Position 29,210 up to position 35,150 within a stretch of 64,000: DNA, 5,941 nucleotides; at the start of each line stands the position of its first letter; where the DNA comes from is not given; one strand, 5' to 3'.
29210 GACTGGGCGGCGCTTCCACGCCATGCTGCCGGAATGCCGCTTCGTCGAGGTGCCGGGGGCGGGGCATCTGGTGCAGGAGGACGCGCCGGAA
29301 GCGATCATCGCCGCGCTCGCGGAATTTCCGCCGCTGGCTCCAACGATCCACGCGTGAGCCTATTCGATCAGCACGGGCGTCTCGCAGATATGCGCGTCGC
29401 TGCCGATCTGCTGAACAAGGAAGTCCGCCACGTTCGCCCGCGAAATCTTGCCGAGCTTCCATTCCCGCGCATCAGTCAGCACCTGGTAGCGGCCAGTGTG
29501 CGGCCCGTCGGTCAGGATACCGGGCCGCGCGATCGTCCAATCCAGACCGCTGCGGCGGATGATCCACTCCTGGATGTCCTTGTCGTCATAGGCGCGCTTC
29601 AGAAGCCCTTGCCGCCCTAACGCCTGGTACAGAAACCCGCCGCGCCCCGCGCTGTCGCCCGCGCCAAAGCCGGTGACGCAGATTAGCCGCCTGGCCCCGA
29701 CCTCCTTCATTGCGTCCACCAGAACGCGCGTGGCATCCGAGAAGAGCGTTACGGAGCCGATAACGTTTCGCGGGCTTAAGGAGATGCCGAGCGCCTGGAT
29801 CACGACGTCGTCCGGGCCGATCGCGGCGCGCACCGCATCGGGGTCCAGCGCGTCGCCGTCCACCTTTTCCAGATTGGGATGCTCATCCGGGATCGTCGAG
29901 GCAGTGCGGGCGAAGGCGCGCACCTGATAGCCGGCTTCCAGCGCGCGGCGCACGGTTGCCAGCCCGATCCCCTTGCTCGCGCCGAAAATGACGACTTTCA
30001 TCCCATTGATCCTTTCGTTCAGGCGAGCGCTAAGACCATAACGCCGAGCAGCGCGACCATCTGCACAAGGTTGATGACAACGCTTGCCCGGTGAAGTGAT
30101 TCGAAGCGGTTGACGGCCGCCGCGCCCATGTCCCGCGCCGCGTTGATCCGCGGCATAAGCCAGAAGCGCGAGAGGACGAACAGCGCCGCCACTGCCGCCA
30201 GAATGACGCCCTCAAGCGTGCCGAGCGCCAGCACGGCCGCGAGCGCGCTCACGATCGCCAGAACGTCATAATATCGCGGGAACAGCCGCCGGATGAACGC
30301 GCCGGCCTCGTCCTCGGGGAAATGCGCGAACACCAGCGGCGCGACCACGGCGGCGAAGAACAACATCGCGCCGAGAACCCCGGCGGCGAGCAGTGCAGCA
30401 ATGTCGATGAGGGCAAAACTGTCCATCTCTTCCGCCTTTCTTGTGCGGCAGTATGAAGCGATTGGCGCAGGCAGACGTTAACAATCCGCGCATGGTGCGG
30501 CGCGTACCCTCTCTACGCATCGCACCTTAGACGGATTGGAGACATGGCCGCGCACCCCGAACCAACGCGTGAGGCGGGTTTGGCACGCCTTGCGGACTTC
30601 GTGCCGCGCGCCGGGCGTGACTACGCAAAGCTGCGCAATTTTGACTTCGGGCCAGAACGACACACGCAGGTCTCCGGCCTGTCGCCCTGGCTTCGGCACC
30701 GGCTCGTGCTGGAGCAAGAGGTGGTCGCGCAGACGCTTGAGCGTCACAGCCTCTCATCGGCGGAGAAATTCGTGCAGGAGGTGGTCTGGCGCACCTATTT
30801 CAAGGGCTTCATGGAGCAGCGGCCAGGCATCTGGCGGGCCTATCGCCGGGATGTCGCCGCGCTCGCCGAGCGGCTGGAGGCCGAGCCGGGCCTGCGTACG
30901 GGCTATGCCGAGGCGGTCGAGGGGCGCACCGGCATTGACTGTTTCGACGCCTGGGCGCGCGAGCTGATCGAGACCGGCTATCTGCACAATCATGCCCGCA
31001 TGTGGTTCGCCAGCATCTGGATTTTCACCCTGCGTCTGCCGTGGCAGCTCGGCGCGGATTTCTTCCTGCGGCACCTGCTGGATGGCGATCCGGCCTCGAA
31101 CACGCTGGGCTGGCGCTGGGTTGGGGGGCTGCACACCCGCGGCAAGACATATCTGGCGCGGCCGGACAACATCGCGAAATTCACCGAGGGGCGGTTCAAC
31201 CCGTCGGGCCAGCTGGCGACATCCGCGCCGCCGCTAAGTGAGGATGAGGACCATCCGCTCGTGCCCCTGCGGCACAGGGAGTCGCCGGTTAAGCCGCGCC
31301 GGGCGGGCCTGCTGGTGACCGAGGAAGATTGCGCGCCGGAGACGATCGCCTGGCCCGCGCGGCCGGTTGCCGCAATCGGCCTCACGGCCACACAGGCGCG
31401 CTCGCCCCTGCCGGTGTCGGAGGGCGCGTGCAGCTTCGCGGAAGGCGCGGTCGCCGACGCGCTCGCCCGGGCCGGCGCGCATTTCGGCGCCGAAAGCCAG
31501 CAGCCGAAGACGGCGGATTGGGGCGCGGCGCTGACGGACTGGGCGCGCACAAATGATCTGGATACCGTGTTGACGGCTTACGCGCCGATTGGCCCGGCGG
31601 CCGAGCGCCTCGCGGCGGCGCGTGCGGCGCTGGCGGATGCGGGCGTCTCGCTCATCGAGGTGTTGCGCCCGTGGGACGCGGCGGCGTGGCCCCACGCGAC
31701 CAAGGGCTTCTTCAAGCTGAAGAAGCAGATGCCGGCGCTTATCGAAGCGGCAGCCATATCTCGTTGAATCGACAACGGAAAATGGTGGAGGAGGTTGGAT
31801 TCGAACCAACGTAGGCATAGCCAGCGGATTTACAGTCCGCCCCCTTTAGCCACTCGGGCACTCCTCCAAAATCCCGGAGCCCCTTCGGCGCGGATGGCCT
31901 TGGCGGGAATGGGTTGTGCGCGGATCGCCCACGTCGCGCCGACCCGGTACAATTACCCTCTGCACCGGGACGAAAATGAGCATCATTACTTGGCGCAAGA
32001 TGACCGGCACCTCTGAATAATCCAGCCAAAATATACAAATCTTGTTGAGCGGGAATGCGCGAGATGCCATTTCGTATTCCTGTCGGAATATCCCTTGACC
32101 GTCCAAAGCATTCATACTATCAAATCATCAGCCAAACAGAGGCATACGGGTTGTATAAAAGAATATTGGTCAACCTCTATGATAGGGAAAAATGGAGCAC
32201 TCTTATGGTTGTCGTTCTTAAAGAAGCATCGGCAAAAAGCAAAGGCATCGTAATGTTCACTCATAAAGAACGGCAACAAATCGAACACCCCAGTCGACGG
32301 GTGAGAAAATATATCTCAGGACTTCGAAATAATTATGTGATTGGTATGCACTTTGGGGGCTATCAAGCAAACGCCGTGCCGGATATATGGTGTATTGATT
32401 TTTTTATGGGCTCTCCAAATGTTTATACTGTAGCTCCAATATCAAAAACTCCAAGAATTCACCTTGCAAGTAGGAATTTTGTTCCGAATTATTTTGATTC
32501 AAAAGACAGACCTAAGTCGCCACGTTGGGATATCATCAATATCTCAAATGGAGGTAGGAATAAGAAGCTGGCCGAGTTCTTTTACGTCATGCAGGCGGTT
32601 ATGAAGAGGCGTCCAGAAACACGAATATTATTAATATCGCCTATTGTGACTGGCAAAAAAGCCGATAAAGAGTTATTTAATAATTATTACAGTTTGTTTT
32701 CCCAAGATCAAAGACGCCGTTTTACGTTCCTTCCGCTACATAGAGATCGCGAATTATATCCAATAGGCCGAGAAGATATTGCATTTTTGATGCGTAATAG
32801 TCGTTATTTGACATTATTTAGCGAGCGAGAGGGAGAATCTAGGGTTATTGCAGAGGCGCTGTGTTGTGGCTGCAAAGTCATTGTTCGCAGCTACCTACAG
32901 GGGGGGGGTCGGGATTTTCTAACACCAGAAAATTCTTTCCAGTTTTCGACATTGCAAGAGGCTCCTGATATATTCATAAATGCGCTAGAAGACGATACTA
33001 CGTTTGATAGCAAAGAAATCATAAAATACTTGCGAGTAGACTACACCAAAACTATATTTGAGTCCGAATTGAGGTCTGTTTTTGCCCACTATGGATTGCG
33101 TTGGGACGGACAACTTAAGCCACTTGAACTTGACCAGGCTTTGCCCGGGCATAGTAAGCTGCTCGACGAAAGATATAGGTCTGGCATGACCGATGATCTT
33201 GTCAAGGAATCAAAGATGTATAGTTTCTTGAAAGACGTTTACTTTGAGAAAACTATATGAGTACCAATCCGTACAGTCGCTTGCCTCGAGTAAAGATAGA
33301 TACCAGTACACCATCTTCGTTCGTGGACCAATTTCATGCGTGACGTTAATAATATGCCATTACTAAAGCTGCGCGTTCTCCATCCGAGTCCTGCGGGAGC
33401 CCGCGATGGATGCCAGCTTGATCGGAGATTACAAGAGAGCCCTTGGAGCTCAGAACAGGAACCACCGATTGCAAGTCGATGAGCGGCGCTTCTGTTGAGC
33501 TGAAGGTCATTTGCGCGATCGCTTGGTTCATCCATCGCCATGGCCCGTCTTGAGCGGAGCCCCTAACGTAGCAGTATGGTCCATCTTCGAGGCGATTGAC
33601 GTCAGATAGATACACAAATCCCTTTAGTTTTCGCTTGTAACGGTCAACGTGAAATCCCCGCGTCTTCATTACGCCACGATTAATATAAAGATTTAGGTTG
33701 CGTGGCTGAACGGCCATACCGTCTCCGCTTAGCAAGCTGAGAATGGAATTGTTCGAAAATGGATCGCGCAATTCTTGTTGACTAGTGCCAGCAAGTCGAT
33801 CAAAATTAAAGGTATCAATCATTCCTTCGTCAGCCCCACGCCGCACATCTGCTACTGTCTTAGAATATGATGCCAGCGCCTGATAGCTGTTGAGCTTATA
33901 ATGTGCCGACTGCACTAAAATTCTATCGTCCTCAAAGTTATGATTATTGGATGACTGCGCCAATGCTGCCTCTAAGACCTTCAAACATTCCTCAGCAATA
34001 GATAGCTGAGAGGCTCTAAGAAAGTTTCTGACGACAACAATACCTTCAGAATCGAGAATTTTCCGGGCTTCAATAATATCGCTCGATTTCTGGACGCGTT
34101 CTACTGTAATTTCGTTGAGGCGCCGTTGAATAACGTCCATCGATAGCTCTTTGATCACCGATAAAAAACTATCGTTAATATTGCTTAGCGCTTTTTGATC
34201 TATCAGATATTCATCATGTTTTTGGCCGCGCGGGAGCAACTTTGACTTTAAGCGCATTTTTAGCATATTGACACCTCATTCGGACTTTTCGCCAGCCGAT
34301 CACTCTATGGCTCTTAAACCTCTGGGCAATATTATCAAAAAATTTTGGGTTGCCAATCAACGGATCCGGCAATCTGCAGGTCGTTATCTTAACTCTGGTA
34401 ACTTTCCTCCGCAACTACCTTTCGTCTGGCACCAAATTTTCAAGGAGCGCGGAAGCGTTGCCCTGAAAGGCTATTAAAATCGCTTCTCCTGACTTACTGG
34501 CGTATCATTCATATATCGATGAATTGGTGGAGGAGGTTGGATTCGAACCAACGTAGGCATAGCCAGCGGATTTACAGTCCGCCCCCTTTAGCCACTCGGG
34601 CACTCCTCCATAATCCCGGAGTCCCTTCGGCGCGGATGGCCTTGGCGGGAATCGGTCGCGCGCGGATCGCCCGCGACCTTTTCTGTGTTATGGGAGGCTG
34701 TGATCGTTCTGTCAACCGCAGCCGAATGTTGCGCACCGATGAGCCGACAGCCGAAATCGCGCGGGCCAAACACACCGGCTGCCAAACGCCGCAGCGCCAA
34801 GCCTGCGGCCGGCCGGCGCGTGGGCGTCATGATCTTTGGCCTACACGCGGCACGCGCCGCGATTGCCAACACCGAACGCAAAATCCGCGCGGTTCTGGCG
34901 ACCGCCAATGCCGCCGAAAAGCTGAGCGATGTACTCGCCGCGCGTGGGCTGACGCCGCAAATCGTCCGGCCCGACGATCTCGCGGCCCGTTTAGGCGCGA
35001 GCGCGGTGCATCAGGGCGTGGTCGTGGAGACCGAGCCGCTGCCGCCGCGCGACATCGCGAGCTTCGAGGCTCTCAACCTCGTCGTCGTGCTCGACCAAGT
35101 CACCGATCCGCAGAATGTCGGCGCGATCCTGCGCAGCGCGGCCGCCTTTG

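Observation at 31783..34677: AT-rich 2.6-kb islet bracketed by a 153-bp direct repeat that contains a complete tRNA-Tyr, with no integrase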

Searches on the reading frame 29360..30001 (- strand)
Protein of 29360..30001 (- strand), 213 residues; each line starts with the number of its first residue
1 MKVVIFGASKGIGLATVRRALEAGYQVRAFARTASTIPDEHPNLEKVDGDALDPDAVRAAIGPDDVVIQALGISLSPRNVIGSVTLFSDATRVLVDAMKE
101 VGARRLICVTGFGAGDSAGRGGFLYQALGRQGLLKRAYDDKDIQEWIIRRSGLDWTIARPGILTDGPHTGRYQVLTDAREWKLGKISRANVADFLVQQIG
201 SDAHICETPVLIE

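Call 6: search_protein_families(library=pfam, proteins=[window:29360-30001:-], max_evalue=0.1)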
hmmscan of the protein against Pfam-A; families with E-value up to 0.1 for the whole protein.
window:29360-30001:- (213 aa): 4 families
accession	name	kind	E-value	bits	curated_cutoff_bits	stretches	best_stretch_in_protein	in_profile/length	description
PF13460.12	NAD_binding_10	-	1.3e-43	149.4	27.2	1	7-199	1-181/184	NAD(P)H-binding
PF01370.27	Epimerase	-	1.2e-06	28.5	20.9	1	3-108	1-112/240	NAD dependent epimerase/dehydratase family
PF00106.31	adh_short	-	4.4e-05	23.5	26.6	1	3-37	3-37/195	short chain dehydrogenase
PF05368.20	NmrA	-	8e-05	22.8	27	1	2-107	4-103/298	NmrA-like family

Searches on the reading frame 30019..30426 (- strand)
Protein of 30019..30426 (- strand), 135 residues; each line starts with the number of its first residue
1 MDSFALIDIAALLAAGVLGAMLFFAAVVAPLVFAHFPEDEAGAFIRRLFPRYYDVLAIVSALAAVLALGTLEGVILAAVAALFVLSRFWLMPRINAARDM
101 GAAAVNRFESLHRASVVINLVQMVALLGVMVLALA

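Call 6: search_protein_families(library=pfam, proteins=[window:30019-30426:-], max_evalue=0.1)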
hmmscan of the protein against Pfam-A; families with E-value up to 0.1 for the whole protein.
window:30019-30426:- (135 aa): 1 family
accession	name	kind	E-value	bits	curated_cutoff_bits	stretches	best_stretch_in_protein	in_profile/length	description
PF13664.11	DUF4149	-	9.6e-14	51.9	24.6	1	12-101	1-100/102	Domain of unknown function (DUF4149)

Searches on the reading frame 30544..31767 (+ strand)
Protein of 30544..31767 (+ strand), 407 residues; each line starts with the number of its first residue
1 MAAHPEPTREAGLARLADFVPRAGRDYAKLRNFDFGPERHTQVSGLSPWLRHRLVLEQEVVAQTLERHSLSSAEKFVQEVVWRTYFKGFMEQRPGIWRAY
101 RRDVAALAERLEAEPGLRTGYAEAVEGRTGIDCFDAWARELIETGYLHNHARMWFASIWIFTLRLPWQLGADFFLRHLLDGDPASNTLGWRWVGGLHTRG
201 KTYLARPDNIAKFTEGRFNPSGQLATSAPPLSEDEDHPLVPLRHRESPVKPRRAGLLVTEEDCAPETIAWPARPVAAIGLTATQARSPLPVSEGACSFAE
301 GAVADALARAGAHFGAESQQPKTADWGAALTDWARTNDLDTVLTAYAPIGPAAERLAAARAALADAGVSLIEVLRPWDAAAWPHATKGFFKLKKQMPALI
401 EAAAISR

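Call 6: search_protein_families(library=pfam, proteins=[window:30544-31767:+], max_evalue=0.1)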
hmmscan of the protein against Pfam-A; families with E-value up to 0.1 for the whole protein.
window:30544-31767:+ (407 aa): 2 families
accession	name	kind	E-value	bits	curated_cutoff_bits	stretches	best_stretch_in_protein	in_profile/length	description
PF03441.19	FAD_binding_7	-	2.5e-25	89.5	27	1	76-215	1-137/203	FAD binding domain of DNA photolyase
PF06426.19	SATase_N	-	0.083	13.7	21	0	53-113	25-86/105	Serine acetyltransferase, N-terminal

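Call 7: search_protein_families(library=ncbifam, proteins=[window:30544-31767:+], max_evalue=0.1)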
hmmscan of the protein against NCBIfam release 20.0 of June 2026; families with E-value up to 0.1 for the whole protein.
window:30544-31767:+ (407 aa): 5 families
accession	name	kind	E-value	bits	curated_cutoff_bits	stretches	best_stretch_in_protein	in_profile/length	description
TIGR03556.1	photolyase_8HDF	exception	1.9e-21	76.5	884.6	1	6-193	205-391/471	deoxyribodipyrimidine photo-lyase, 8-HDF type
NF007955.0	PRK10674.1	equivalog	4.4e-20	72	506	1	9-204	205-397/472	deoxyribodipyrimidine photo-lyase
TIGR02765.1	crypto_DASH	subfamily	2.7e-18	66.1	317.05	1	11-214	215-414/431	DASH family cryptochrome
TIGR02766.1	crypt_chrom_pln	subfamily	2.7e-14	52.8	603.85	1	126-224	327-423/480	cryptochrome photoreceptor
TIGR00591.1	phr2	superfamily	5.6e-08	32.5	550.05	1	6-200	222-422/453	deoxyribodipyrimidine photo-lyase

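Call 42: find_homologous_proteins(query=window:30544-31767:+, max_evalue=1e-60)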
Query window:30544-31767:+ (407 aa): 7977 proteins with E <= 1e-60 among 8000 candidates; the best 120 are listed.
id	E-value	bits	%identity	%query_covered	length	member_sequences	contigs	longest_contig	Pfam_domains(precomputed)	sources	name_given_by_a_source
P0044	5.7e-274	927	100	100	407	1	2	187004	PF03441.20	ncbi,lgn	-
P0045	1.6e-243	826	89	100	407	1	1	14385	PF03441.20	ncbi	-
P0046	9.8e-240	814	87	100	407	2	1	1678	PF03441.20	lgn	-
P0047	4.6e-228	775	83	100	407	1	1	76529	PF03441.20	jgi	jgi:deoxyribodipyrimidine photo-lyase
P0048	4.7e-228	775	83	100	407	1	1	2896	PF03441.20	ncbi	-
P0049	1.4e-226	770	82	100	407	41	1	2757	PF03441.20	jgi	-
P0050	1.1e-224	764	81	100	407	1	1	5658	PF03441.20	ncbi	-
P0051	5.3e-223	759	81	100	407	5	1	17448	PF03441.20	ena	-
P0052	1.2e-221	754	80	100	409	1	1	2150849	PF03441.20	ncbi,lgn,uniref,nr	ncbi:FAD-binding domain-containing protein [Dichotomicrobium thermohalophilum]|uniref:Deoxyribodipyr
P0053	1.5e-214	731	80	98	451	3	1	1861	PF03441.20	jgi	-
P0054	2.0e-212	724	79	100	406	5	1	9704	PF03441.20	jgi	-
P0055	4.5e-212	723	78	100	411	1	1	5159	PF03441.20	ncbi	-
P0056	5.8e-210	716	77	100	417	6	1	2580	PF03441.20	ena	-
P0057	2.8e-209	713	79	97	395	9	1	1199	PF03441.20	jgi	-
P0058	5.3e-207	706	78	99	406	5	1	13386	PF03441.20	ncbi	-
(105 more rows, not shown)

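Call 43: find_encoding_contigs(protein=P0045, flank=10000, max_places=3)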
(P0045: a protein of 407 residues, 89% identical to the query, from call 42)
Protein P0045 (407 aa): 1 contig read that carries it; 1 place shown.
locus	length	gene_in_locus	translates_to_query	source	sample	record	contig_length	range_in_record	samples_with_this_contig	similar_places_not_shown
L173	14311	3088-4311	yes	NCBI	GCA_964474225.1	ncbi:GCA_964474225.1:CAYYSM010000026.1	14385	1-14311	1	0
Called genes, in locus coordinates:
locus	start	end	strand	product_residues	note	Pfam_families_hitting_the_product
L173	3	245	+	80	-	?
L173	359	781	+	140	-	PF00582:Usp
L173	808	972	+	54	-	-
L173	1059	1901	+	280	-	PF00561:Abhydrolase_1, PF12146:Hydrolase_4, PF12697:Abhydrolase_6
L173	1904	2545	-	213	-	PF01370:Epimerase (weak), PF13460:NAD_binding_10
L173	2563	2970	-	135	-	PF13664:DUF4149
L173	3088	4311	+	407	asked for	PF03441:FAD_binding_7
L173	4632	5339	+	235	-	PF08032:SpoU_sub_bind (weak), PF00588:SpoU_methylase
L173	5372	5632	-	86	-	-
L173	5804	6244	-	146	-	-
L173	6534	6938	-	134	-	-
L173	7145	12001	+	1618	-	PF21075:GDH_ACT1, PF21073:GDH_HM1, PF21076:GDH_ACT2, PF21079:GDH_HM2, PF21077:GDH_ACT3, PF21078:GDH_HM3, PF05088:Bac_GDH_CD, PF21074:GDH_C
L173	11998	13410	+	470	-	PF07690:MFS_1, PF11700:ATG22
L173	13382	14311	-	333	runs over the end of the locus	?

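Call 44: find_encoding_contigs(protein=P0052, flank=8000, max_places=2)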
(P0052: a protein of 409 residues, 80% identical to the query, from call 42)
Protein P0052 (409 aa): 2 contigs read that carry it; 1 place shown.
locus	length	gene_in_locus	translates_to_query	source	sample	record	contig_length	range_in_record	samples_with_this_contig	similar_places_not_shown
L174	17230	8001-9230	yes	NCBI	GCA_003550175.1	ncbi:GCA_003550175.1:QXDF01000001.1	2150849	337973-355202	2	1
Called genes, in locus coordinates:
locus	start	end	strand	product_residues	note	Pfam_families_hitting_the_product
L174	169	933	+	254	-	PF00005:ABC_tran, PF13304:AAA_21 (faint), PF12399:BCA_ABC_TP_C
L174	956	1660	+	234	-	PF00005:ABC_tran, PF13304:AAA_21 (weak)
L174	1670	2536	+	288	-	PF02653:BPD_transp_2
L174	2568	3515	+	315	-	PF02653:BPD_transp_2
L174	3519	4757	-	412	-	PF07690:MFS_1, PF00083:Sugar_tr (weak), PF07690:MFS_1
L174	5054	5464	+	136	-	PF00582:Usp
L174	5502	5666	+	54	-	-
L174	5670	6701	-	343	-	PF00155:Aminotran_1_2, PF01212:Beta_elim_lyase, PF00266:Aminotran_5 (faint)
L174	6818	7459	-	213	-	PF00106:adh_short (faint), PF01370:Epimerase (weak), PF05368:NmrA (faint), PF13460:NAD_binding_10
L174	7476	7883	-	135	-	PF13664:DUF4149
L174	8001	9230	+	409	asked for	PF03441:FAD_binding_7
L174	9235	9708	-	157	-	PF00583:Acetyltransf_1, PF13673:Acetyltransf_10, PF13508:Acetyltransf_7, PF14542:Acetyltransf_CG (weak)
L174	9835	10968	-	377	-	PF01168:Ala_racemase_N, PF14031:D-ser_dehydrat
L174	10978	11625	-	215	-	PF00702:Hydrolase, PF13419:HAD_2, PF13242:Hydrolase_like (faint)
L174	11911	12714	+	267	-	PF08032:SpoU_sub_bind, PF00588:SpoU_methylase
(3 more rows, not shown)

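Call 96: list_cluster_members(proteins=[P0044, P0001, P0040, P0045, P0002])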
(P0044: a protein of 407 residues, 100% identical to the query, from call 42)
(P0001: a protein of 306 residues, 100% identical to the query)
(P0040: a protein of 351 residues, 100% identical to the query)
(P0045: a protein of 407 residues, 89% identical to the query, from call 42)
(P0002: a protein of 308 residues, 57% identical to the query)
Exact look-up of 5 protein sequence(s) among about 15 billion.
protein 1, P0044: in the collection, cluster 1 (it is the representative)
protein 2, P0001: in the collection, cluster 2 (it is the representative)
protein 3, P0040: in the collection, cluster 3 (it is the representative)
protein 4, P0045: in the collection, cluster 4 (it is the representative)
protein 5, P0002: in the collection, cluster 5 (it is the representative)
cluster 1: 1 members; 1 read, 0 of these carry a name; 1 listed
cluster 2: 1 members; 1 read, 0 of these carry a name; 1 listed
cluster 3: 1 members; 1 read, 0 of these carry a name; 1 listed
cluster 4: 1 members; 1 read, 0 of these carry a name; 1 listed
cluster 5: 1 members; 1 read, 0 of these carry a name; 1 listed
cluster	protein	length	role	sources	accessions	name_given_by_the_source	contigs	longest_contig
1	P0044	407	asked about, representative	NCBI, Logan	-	-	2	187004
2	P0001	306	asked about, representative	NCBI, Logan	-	-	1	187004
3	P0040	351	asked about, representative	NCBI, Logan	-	-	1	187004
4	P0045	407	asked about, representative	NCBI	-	-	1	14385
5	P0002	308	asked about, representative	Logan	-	-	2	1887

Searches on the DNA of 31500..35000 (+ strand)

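Call 29: search_rna_families(source=window, start=31500, end=35000, threshold=evalue, max_evalue=1)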
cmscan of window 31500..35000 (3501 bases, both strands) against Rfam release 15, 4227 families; matches with E-value up to 1: 2.
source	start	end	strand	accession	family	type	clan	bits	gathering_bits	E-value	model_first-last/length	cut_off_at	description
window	31786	31867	-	RF00005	tRNA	Gene; tRNA;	CL00001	60.3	29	7.8e-12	1-71/71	no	tRNA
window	34528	34609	-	RF00005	tRNA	Gene; tRNA;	CL00001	60.3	29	7.8e-12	1-71/71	no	tRNA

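Call 82: search_dna_similar(query=window:31934-34521:+, collection=plasmids, mode=distant, max_rows=10)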
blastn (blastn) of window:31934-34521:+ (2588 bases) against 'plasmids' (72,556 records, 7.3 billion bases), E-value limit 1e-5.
No match.

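Call 83: search_dna_similar(query=window:31934-34521:+, collection=phages, mode=distant, max_rows=10)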
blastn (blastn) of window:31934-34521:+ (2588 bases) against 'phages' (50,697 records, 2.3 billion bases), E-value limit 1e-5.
No match.

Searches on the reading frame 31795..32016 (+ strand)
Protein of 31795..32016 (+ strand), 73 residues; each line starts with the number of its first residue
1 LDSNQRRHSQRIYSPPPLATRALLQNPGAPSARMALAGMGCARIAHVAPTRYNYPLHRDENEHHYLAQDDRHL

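Call 99: search_protein_families(library=pfam, proteins=[window:31795-32016:+], max_evalue=1)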
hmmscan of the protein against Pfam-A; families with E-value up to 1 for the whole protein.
window:31795-32016:+ (73 aa): 0 families

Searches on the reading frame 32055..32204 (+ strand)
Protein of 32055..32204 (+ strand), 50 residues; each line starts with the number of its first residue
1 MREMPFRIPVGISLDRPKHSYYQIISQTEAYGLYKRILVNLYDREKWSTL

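Call 99: search_protein_families(library=pfam, proteins=[window:32055-32204:+], max_evalue=1)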
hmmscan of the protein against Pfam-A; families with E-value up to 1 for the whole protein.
window:32055-32204:+ (50 aa): 0 families
